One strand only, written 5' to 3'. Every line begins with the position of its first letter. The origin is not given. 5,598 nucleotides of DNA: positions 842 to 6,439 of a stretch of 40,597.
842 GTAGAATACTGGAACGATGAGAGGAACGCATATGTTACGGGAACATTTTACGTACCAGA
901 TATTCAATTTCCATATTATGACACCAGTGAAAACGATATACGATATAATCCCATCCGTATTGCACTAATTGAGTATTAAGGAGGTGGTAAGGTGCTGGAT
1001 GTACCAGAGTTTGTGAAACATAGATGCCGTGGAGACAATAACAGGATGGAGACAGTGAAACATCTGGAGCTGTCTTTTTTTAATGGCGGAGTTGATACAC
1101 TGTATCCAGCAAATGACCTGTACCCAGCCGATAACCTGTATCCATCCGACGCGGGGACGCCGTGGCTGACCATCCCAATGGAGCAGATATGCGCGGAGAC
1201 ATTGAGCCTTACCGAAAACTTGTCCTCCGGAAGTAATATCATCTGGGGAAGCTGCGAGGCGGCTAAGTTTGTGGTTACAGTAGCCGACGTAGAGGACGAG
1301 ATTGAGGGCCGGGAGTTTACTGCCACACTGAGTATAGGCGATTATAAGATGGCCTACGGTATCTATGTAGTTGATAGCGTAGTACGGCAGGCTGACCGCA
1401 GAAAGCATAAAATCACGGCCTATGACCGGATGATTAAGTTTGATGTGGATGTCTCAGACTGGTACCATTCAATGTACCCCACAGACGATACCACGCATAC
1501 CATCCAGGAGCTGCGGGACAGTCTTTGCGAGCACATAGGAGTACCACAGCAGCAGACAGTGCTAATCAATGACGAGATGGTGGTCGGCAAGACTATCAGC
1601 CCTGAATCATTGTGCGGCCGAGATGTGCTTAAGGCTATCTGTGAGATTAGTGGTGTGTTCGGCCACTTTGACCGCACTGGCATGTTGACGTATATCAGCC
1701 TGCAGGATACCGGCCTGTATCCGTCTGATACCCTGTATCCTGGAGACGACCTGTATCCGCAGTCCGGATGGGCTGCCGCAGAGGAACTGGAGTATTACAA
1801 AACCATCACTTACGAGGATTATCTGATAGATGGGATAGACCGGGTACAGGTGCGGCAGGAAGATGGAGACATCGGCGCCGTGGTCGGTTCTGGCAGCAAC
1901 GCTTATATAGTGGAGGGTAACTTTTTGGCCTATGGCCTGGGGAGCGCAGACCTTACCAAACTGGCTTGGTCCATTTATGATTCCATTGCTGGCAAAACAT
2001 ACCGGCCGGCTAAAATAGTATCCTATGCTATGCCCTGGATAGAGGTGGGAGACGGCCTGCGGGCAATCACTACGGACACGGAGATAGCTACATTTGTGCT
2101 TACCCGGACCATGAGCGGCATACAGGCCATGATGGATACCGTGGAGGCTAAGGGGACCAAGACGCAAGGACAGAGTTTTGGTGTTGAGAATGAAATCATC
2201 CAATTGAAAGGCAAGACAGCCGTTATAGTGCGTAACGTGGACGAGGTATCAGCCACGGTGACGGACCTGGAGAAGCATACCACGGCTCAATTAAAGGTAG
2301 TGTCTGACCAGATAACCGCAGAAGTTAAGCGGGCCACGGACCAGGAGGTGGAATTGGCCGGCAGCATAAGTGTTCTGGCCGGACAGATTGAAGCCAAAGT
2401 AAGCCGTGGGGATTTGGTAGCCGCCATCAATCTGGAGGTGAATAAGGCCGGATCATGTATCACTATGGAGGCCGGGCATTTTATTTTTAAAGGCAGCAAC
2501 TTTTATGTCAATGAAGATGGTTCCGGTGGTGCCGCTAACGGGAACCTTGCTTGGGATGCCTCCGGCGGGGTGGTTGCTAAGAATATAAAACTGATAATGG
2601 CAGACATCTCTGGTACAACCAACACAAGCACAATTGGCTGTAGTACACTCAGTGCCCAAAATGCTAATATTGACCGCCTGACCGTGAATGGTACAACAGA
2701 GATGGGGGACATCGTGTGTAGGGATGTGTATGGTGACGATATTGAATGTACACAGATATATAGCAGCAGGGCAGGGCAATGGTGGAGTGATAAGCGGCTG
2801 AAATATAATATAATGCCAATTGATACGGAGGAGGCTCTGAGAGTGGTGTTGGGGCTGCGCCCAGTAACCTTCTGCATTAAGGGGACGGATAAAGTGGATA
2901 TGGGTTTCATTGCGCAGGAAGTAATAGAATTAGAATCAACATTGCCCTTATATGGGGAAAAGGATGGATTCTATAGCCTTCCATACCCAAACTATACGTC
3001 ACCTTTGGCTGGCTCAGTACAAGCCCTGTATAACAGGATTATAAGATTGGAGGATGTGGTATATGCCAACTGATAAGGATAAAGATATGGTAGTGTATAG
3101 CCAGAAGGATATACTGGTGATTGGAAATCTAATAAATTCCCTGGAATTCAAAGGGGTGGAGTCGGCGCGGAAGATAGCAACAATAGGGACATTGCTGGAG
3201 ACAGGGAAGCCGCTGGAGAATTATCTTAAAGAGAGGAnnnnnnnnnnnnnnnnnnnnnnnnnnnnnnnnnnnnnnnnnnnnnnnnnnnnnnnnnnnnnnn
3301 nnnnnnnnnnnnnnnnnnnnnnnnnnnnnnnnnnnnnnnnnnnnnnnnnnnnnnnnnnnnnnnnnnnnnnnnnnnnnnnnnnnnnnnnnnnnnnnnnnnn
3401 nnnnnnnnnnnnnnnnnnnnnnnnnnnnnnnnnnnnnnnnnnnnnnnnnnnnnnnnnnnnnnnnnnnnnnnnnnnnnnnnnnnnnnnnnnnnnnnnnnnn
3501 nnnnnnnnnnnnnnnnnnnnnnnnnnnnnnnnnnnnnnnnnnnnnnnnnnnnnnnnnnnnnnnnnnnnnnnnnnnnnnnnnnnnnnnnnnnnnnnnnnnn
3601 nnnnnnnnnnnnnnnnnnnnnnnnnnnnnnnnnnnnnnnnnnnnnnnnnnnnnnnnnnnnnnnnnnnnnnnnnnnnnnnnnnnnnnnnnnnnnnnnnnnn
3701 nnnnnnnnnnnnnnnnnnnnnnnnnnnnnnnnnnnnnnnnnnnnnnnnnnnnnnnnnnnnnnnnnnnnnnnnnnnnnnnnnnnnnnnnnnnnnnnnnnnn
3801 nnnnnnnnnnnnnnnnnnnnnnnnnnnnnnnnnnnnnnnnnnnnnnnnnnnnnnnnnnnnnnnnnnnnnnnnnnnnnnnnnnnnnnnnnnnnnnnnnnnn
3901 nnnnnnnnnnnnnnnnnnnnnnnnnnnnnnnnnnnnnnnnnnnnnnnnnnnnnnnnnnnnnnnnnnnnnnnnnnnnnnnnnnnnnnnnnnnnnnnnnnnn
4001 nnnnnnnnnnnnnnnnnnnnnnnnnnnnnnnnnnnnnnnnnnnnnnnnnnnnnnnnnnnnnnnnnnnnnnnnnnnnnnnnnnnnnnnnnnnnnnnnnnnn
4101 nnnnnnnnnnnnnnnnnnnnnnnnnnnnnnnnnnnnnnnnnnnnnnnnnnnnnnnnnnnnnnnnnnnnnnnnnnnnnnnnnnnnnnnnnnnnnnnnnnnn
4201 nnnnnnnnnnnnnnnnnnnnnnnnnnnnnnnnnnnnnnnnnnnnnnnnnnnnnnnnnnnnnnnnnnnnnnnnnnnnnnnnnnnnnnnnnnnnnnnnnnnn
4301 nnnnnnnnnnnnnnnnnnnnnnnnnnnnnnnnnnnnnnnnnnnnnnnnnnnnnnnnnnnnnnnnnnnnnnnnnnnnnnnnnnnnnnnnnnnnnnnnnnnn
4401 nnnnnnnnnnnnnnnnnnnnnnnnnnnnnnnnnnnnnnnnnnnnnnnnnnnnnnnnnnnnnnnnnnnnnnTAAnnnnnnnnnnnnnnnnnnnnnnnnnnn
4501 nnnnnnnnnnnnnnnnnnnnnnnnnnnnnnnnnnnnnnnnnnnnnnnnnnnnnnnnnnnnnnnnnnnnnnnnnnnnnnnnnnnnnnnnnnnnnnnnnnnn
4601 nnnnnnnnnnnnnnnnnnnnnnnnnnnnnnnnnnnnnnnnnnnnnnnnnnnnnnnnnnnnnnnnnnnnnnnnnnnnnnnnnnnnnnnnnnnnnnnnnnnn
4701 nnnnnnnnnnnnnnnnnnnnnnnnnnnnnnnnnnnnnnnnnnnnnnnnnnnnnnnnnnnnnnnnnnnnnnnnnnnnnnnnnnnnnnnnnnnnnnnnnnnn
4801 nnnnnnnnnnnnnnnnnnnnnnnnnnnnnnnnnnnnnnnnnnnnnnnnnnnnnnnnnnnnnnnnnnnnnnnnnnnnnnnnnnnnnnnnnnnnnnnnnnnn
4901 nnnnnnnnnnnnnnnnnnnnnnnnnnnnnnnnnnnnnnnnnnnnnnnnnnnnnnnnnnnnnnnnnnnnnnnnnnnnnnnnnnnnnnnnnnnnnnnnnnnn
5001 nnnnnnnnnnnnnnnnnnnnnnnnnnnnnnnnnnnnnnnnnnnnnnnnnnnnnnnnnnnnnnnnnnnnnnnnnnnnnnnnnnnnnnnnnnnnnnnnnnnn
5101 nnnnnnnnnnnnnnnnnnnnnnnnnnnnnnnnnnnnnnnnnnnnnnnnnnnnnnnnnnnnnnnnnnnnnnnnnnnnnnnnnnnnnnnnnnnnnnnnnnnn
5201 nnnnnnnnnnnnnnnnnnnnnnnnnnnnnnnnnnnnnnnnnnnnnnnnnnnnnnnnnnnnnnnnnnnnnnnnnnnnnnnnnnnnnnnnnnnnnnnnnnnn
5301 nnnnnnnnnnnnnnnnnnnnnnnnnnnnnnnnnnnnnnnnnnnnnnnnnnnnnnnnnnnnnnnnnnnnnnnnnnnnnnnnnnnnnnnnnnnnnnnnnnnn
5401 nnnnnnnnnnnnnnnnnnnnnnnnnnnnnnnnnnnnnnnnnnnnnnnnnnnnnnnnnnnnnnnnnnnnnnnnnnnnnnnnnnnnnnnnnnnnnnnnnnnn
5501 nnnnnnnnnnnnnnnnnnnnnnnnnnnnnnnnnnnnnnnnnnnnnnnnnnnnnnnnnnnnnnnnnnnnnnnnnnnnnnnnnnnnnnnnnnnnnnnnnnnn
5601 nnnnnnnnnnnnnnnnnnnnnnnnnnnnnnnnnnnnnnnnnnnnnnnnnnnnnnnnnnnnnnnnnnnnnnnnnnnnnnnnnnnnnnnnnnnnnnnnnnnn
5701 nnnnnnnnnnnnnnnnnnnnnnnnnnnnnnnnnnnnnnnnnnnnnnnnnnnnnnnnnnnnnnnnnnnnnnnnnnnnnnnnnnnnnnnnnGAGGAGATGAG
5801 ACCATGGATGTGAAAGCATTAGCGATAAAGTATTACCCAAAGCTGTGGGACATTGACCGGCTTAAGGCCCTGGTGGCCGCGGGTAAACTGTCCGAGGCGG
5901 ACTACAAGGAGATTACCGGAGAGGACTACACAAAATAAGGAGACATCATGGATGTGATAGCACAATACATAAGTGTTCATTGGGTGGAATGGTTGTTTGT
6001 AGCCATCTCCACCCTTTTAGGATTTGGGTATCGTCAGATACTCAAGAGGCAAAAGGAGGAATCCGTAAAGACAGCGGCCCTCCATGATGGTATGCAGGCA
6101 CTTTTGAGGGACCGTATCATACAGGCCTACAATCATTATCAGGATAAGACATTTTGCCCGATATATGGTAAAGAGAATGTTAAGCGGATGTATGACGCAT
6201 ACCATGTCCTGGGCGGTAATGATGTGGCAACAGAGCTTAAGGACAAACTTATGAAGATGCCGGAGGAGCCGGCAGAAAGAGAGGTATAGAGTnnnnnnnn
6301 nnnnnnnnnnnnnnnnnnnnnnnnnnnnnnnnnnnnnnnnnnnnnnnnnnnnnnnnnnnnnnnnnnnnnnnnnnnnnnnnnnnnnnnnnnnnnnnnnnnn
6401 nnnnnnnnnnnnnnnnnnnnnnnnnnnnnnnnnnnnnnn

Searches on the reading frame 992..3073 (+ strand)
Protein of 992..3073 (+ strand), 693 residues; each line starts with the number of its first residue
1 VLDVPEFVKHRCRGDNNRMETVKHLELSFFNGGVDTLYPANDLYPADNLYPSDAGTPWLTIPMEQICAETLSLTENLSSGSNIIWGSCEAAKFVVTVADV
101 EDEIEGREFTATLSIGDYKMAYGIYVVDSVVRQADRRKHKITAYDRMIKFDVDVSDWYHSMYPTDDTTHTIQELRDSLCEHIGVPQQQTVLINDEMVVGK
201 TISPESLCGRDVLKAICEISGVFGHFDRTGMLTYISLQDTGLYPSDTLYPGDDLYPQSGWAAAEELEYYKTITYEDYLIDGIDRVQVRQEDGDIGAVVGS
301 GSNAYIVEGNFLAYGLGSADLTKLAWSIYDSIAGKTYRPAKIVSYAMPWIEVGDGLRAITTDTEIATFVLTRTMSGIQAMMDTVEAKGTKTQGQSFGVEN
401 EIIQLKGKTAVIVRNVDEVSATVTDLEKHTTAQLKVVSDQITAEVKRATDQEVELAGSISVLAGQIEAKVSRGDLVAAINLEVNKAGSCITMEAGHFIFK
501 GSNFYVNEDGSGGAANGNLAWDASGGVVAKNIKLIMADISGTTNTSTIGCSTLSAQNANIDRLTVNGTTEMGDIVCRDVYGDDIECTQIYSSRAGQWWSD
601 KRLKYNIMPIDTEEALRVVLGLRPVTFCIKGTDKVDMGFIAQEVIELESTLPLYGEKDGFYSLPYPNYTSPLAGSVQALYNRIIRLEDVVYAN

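Call 58: search_protein_families(library=phrogs, proteins=[window:992-3073:+], max_evalue=0.001)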
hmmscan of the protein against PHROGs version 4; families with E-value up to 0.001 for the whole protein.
window:992-3073:+ (693 aa): 5 families
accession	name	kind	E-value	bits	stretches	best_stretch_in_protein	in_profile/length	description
phrog_18190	-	unknown function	6.6e-146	488.6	1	59-618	29-604/723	-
phrog_6616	-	tail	4.5e-16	59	1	122-394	106-349/991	tail protein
phrog_1980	-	tail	3e-11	44.3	1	371-647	141-378/449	tail fiber protein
phrog_5668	-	tail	2.2e-08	33.4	1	586-688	1453-1556/1567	tail fiber protein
phrog_25788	-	tail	5.5e-07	29.6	1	598-687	512-600/603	tail fiber protein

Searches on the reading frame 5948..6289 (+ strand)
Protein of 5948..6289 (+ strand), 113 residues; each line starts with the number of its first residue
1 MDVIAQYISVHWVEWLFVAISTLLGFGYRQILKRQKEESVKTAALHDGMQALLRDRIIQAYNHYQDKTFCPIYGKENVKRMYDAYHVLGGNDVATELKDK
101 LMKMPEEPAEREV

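Call 58: search_protein_families(library=phrogs, proteins=[window:5948-6289:+], max_evalue=0.001)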
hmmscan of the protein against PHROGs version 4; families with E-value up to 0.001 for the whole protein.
window:5948-6289:+ (113 aa): 3 families
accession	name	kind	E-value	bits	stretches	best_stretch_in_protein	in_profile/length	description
phrog_4105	-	unknown function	1.6e-21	77.5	1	11-109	2-101/103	-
phrog_4257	-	unknown function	9.1e-06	27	1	30-105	57-132/138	-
phrog_6453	-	unknown function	1.9e-05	26.1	1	17-106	22-97/100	-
